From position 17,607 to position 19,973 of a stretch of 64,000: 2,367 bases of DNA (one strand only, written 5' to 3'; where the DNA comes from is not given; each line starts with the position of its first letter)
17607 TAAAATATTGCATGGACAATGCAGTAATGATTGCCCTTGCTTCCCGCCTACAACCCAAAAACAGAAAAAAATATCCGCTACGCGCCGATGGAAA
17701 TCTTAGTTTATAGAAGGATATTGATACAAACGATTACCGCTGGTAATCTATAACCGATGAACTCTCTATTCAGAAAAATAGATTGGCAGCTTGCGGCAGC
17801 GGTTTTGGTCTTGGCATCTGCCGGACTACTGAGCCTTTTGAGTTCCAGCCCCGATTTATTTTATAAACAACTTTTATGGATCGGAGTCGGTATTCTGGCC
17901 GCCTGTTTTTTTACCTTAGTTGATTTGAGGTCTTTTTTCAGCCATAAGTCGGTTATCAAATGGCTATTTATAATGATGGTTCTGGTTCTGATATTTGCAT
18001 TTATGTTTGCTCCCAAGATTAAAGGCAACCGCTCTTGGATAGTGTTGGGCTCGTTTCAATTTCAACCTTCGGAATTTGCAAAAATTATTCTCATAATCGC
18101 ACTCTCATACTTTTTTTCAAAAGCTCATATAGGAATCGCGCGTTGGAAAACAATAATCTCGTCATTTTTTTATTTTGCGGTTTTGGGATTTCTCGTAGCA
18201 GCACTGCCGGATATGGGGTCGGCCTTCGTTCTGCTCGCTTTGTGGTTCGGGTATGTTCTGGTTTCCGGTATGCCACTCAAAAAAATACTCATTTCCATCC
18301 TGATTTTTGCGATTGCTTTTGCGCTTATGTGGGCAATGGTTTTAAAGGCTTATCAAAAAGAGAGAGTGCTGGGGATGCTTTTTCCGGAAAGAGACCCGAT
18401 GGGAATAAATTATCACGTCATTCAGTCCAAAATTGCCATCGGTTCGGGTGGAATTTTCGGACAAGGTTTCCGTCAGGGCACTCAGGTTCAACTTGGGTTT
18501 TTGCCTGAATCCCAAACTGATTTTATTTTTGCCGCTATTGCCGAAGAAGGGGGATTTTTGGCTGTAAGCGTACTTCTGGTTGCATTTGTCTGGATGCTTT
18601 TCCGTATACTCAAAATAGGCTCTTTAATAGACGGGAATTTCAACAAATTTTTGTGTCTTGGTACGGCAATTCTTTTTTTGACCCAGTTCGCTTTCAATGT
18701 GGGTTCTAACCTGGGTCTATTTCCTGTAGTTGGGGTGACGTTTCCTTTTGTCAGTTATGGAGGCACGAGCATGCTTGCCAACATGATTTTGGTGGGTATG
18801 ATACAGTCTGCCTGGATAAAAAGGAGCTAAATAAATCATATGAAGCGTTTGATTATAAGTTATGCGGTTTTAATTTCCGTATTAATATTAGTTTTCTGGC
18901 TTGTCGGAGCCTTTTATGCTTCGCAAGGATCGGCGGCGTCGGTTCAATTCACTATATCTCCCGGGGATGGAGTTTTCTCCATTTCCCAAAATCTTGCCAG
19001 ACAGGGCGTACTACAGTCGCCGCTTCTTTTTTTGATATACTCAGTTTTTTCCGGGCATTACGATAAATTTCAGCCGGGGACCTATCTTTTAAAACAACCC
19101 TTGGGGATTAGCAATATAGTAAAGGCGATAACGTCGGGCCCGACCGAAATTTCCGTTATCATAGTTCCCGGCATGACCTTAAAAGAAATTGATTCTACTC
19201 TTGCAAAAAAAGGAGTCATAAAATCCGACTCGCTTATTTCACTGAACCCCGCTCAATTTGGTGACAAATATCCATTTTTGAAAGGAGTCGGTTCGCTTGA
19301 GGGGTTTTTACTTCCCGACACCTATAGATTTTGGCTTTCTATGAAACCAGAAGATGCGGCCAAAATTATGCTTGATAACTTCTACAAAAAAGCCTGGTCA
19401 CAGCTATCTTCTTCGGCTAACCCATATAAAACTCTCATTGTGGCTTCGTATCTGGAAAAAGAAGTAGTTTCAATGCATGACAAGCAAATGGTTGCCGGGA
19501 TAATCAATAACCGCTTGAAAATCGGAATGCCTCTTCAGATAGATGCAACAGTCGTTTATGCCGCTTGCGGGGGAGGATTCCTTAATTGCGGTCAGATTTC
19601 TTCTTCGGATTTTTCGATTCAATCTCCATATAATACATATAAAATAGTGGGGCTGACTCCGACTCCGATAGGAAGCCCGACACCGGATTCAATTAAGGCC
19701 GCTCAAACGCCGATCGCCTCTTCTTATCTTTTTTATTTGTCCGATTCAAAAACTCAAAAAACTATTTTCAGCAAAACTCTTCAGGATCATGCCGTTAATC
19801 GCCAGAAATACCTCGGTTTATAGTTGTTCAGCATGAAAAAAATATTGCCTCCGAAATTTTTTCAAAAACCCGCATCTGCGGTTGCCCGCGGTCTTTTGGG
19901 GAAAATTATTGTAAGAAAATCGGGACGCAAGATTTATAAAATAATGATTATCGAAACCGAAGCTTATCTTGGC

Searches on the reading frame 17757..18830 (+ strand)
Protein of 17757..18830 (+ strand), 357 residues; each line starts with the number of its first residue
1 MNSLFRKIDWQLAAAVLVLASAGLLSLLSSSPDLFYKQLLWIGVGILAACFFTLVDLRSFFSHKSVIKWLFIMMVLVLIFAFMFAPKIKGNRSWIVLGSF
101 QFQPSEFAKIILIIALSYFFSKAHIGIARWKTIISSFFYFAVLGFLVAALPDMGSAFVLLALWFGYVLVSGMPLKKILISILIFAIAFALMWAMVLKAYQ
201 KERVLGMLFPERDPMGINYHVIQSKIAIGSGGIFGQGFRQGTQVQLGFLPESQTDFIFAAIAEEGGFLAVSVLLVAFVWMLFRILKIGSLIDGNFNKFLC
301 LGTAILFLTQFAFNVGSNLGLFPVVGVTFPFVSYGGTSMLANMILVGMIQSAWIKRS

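Call 74: search_protein_families(library=pfam, proteins=[window:17757-18830:+], max_evalue=0.001)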
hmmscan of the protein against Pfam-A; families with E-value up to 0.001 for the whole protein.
window:17757-18830:+ (357 aa): 1 family
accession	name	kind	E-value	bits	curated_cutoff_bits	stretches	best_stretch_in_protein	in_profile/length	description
PF01098.24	FTSW_RODA_SPOVE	-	6.2e-82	275.9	26.4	1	16-352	16-350/356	Cell cycle protein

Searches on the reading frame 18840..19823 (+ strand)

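Call 74: search_protein_families(library=pfam, proteins=[window:18840-19823:+], max_evalue=0.001)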
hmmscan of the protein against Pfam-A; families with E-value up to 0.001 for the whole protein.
window:18840-19823:+ (327 aa): 1 family
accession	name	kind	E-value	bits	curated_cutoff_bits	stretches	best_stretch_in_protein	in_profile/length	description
PF02618.21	YceG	-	2.7e-66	224.3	32.4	1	37-323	1-275/275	YceG-like family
